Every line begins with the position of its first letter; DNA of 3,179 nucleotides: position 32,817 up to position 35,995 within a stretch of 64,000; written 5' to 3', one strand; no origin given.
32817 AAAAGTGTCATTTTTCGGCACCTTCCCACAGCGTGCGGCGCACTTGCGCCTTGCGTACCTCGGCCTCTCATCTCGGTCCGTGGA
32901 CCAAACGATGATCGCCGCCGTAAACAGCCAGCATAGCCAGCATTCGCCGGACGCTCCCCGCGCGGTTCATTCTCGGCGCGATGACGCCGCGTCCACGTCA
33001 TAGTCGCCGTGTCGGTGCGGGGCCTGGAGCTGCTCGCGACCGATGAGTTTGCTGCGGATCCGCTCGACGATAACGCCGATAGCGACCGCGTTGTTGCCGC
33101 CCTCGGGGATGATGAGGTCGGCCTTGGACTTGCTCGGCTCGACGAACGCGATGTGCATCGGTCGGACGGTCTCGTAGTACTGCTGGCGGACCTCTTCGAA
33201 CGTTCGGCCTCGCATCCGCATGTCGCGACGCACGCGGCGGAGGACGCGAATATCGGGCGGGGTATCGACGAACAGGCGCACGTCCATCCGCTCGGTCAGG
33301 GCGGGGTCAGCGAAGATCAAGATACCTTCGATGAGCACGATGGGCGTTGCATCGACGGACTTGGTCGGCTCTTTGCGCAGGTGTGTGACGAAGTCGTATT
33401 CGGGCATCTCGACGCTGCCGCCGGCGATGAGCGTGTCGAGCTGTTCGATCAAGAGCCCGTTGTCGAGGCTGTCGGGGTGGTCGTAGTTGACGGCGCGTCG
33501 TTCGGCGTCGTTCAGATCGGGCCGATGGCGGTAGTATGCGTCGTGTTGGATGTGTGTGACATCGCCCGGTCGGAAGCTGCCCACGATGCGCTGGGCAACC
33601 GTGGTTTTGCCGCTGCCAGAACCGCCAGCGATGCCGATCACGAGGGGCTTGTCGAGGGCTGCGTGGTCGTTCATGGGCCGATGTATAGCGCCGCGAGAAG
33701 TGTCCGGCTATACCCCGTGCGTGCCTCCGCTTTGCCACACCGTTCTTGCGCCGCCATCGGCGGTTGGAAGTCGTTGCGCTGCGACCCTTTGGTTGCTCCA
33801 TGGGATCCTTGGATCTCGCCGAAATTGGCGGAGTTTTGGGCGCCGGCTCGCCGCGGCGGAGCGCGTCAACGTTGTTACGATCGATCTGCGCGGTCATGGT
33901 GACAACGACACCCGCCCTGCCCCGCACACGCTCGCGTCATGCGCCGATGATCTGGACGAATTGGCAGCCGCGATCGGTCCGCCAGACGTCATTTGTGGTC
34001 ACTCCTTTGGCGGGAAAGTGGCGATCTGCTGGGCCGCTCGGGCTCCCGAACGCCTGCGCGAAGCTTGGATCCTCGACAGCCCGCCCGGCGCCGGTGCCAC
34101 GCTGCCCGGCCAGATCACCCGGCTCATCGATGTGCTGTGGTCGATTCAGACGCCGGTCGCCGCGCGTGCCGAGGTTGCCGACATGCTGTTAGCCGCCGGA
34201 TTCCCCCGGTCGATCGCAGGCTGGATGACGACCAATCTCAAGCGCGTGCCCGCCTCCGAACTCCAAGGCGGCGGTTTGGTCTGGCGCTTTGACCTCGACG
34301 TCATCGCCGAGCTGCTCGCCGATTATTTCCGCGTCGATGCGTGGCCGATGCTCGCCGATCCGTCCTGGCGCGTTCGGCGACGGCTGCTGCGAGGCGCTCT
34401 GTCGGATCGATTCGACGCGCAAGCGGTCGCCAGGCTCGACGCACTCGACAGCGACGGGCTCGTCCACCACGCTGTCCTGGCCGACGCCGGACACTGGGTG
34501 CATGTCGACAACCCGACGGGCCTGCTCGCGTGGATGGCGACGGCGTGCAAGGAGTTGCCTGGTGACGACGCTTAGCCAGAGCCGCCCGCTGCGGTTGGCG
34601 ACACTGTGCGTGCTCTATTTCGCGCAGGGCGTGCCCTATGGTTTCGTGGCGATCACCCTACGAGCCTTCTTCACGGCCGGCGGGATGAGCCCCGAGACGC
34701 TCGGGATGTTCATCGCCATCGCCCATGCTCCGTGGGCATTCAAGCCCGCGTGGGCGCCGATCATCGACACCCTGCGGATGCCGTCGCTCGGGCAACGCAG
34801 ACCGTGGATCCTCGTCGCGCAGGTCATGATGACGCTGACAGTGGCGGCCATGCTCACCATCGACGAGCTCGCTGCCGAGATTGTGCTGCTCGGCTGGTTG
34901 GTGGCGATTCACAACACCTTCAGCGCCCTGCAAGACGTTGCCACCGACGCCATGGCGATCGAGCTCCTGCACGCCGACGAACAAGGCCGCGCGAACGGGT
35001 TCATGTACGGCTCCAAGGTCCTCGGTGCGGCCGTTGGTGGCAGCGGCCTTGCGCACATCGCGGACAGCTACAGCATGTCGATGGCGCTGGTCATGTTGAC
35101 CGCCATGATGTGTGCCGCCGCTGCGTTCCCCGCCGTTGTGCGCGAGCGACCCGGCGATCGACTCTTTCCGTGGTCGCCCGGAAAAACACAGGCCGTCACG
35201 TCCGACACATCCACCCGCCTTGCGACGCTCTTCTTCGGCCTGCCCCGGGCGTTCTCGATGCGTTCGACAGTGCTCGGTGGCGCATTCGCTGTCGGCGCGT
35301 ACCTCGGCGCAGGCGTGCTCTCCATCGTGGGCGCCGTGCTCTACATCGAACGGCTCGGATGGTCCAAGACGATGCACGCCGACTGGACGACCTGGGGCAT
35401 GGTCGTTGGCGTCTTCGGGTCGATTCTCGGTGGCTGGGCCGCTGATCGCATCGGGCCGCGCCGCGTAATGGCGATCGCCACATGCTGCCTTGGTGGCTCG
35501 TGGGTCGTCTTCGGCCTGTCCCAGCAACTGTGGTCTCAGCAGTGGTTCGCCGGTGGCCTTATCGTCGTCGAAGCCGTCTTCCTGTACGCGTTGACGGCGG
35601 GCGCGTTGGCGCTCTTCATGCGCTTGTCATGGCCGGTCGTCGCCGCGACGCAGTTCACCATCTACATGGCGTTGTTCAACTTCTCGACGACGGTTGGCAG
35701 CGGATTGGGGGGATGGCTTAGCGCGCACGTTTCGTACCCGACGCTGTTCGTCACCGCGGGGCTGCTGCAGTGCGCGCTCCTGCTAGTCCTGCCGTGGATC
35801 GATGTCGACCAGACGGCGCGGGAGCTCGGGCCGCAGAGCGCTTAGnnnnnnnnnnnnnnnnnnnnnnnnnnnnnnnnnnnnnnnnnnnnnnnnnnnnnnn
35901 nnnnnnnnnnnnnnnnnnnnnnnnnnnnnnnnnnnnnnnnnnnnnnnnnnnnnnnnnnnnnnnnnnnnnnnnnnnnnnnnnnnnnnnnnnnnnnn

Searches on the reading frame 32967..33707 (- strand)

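Call 82: search_protein_families(library=pfam, proteins=[window:32967-33707:-], max_evalue=0.0001)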
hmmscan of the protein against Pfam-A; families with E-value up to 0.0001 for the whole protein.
window:32967-33707:- (246 aa): 4 families
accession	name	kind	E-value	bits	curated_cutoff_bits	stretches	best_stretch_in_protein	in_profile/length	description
PF00485.24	PRK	-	3.9e-40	138.2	22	1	23-208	1-195/196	Phosphoribulokinase / Uridine kinase family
PF06414.18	Zeta_toxin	-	5.3e-06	26.4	22.3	1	19-73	14-73/199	Zeta toxin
PF13238.12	AAA_18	-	2.2e-05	25.3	29.4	1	24-174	1-123/128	AAA domain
PF01121.26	CoaE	-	6e-05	23.2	27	0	22-41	1-20/180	Dephospho-CoA kinase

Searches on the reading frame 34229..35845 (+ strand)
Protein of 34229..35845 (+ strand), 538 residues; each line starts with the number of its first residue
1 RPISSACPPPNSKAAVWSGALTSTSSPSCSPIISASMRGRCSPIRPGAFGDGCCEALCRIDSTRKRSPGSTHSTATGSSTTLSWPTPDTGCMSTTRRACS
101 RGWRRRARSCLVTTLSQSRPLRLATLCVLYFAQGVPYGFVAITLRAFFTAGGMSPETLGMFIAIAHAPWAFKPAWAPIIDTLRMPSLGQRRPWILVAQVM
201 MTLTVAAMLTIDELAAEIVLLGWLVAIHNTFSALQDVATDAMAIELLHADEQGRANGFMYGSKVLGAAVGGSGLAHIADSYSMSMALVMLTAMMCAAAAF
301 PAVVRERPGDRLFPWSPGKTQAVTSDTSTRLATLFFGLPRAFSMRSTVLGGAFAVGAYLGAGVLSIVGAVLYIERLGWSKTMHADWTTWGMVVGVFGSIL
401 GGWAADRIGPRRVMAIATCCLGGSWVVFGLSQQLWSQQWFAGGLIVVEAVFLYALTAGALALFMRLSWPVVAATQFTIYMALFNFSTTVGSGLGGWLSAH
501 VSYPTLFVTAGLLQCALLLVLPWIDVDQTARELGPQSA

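Call 82: search_protein_families(library=pfam, proteins=[window:34229-35845:+], max_evalue=0.0001)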
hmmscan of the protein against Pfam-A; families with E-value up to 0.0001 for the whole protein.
window:34229-35845:+ (538 aa): 3 families
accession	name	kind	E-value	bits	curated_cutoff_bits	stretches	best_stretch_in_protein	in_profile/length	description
PF07690.21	MFS_1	-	2.7e-17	63.2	33.4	2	356-528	7-176/347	Major Facilitator Superfamily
PF13000.13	Acatn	-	8e-11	41.6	23.7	1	125-247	4-147/546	Acetyl-coenzyme A transporter 1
PF03092.22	BT1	-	2.8e-10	39.9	22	1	133-316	1-177/432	BT1 family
